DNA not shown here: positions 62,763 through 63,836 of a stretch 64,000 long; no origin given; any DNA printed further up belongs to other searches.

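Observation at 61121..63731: Three tandem, individually terminated paralogs of a Cys-rich OmpA/Opa-like beta-barrel family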

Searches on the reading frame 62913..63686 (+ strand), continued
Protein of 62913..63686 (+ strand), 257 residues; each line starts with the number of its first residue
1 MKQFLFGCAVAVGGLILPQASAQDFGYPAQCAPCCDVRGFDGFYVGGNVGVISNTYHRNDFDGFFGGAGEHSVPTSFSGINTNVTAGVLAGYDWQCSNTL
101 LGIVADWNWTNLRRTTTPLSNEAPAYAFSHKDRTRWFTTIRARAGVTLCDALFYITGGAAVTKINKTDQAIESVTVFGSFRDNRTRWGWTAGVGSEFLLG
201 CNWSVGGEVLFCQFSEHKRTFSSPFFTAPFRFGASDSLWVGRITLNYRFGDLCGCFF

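Call 42: find_encoding_contigs(protein=P0028, flank=6000, max_places=2)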
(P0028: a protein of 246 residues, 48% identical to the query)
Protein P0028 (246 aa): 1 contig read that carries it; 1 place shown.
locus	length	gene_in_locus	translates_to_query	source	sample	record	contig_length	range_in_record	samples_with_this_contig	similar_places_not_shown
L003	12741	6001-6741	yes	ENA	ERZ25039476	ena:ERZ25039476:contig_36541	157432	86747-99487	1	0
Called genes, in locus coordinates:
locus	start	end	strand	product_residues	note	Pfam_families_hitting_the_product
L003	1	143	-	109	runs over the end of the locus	PF00154:RecA_N, PF01637:ATPase_2 (weak)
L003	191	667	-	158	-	PF01812:5-FTHF_cyc-lig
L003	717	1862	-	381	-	PF07661:MORN_2 (faint)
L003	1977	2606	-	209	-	-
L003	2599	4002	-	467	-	-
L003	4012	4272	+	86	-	-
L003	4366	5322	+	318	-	PF01207:Dus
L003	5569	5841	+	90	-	PF00708:Acylphosphatase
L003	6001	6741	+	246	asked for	PF13505:OMP_b-brl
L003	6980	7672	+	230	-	PF13505:OMP_b-brl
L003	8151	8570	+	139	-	-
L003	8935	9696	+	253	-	PF13505:OMP_b-brl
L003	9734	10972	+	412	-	PF01490:Aa_trans, PF03222:Trp_Tyr_perm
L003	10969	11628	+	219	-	PF03222:Trp_Tyr_perm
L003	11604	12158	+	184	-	PF03222:Trp_Tyr_perm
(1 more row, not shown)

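Call 43: find_encoding_contigs(protein=P0024, flank=6000, max_places=2)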
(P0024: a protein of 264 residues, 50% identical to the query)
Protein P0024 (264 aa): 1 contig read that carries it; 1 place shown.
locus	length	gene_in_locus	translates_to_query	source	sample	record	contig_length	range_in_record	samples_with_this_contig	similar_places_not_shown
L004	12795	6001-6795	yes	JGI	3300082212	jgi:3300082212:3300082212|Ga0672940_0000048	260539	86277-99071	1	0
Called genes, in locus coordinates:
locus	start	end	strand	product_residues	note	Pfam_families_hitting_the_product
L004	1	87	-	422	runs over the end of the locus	PF07661:MORN_2 (faint)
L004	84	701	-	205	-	-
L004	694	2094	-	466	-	-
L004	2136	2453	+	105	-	PF02325:CCB3_YggT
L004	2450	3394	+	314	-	PF01207:Dus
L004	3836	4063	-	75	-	-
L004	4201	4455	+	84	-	-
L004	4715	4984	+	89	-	PF00708:Acylphosphatase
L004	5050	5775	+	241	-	-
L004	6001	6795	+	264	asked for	PF13505:OMP_b-brl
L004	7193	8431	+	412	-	PF01490:Aa_trans, PF03222:Trp_Tyr_perm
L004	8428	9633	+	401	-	PF01490:Aa_trans, PF03222:Trp_Tyr_perm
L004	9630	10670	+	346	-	PF00579:tRNA-synt_1b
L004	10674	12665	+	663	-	PF00270:DEAD (faint), PF04851:ResIII, PF17757:UvrB_inter, PF27431:UvrB_3rd, PF00271:Helicase_C, PF12344:UvrB, PF02151:UVR (weak)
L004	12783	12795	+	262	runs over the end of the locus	PF13505:OMP_b-brl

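Call 44: find_encoding_contigs(protein=P0026, flank=6000, max_places=2)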
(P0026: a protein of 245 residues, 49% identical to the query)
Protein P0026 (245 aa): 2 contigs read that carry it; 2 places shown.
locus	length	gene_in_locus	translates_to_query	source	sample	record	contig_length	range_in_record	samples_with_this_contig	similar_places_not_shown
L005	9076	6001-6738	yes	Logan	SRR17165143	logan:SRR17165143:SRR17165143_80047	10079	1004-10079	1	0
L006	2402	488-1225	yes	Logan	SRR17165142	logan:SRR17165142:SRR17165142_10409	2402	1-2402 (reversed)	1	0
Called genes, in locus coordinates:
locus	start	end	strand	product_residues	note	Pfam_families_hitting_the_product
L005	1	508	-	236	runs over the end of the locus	PF00300:His_Phos_1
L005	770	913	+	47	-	-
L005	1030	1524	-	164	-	PF00583:Acetyltransf_1 (weak), PF13508:Acetyltransf_7 (weak)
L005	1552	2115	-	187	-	PF07566:DUF1543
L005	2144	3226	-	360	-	PF02275:CBAH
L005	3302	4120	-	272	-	PF01925:TauE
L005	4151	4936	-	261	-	PF25173:Beta-prop_WDR3_1st, PF25391:WD40_Gbeta, PF25174:Beta-prop_THOC3, PF24814:WD40_Prp19, PF25175:Beta-prop_WDR5, PF24807:WD40_CDC20-Fz, PF24817:WD40_WDHD1_1st, PF25173:Beta-prop_WDR3_1st, +13 more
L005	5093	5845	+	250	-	PF13505:OMP_b-brl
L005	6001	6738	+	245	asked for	PF13505:OMP_b-brl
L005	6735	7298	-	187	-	PF03352:Adenine_glyco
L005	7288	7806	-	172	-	PF02870:Methyltransf_1N (faint), PF01035:DNA_binding_1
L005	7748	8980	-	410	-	PF01134:GIDA (faint), PF03486:HI0933_like, PF07992:Pyr_redox_2 (faint), PF22780:HI0933_like_1st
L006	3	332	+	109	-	?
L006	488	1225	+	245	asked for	PF13505:OMP_b-brl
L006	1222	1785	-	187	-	PF03352:Adenine_glyco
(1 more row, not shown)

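Call 57: find_encoding_contigs(protein=P0055, flank=8000, max_places=2)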
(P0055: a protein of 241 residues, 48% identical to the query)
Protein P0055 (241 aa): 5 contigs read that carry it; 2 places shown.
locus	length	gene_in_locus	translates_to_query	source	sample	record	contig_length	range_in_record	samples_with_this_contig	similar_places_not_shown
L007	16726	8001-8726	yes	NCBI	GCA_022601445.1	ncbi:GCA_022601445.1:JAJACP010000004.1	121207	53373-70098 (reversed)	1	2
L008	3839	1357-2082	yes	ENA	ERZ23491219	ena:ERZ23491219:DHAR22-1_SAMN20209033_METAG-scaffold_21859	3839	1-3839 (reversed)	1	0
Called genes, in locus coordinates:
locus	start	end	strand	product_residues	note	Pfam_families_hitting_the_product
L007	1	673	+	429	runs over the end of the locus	PF00916:Sulfate_transp, PF01740:STAS (faint)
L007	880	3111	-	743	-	PF00324:AA_permease, PF13520:AA_permease_2, PF21555:CCC_C_1st_pro, PF21554:CCC_C_2nd_pro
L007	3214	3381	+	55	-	PF07043:DUF1328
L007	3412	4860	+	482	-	PF02386:TrkH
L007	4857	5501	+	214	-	PF02254:TrkA_N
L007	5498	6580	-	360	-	PF21016:RlmN_N (weak), PF04055:Radical_SAM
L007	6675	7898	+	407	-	PF00270:DEAD, PF04851:ResIII (weak), PF00271:Helicase_C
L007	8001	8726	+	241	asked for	PF13505:OMP_b-brl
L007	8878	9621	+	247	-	PF13505:OMP_b-brl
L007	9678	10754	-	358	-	PF00670:AdoHcyase_NAD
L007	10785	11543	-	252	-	PF00196:GerE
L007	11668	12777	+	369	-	-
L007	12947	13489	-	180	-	PF00484:Pro_CA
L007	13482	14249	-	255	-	-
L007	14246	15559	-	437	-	PF13638:PIN_4, PF02562:PhoH, PF13245:AAA_19 (faint), PF13604:AAA_30, PF13401:AAA_22 (faint)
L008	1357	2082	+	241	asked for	PF13505:OMP_b-brl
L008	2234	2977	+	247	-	PF13505:OMP_b-brl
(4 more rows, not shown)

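Call 58: find_encoding_contigs(protein=P0090, flank=6000, max_places=2)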
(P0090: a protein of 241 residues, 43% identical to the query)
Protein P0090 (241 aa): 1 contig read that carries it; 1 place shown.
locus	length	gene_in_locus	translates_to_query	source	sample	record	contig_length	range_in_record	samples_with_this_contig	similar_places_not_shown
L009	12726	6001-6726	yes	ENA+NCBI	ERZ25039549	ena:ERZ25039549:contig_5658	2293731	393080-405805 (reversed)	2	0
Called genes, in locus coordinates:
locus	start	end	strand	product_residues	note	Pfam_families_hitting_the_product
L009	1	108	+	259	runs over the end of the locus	PF01695:IstB_IS21, PF00308:Bac_DnaA (weak), PF00004:AAA (weak)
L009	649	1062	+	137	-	PF02082:Rrf2, PF03444:WHD_HrcA (weak)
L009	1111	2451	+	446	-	-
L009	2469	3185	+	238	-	PF04405:ScdA_N, PF01814:Hemerythrin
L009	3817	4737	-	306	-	-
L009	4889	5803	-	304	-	PF13737:DDE_Tnp_1_5, PF01609:DDE_Tnp_1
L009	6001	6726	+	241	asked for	PF13505:OMP_b-brl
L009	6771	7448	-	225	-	PF00106:adh_short, PF01370:Epimerase (weak), PF08659:KR, PF13561:adh_short_C2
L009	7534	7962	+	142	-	-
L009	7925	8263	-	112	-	PF04020:Phage_holin_4_2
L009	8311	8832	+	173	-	PF01641:SelR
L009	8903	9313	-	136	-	-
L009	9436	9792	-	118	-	-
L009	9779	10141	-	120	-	-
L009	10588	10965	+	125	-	-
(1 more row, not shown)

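Call 65: search_protein_representatives(alignment_id=A2)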
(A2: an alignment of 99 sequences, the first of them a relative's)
Query: 99 sequences, 244 profile positions. Proteins with E-value up to 0.001 (for the whole library): 30615; up to 1e-10: 17976; up to 1e-30: 1334. The best 150 are listed.
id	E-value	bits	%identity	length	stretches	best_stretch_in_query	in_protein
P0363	2.8e-221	747.2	-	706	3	1-238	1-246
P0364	2.8e-160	547.5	-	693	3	1-239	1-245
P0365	1.6e-154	528.6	-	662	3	11-239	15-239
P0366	3.8e-119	412.8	-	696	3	1-239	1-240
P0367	1.7e-112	391.0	-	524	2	72-239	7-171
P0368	3.8e-111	386.6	-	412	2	35-237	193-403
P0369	2.3e-109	380.7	-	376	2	37-238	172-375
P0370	2.4e-105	367.6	-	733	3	4-238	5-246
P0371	9.9e-104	362.3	-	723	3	32-238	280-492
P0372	1.1e-102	358.9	-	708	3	38-236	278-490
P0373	3.1e-102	357.4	-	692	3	20-239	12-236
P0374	3.6e-100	350.6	-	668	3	17-239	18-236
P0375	9.6e-100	349.2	-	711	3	2-238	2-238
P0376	2.8e-98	344.5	-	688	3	32-237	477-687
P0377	3.6e-95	334.3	-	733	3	1-242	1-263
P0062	9.5e-88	310.0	-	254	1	1-244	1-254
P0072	5.6e-87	307.5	-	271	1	1-242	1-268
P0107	1.1e-65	237.7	-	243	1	21-238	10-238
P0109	1.3e-63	231.0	-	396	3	119-214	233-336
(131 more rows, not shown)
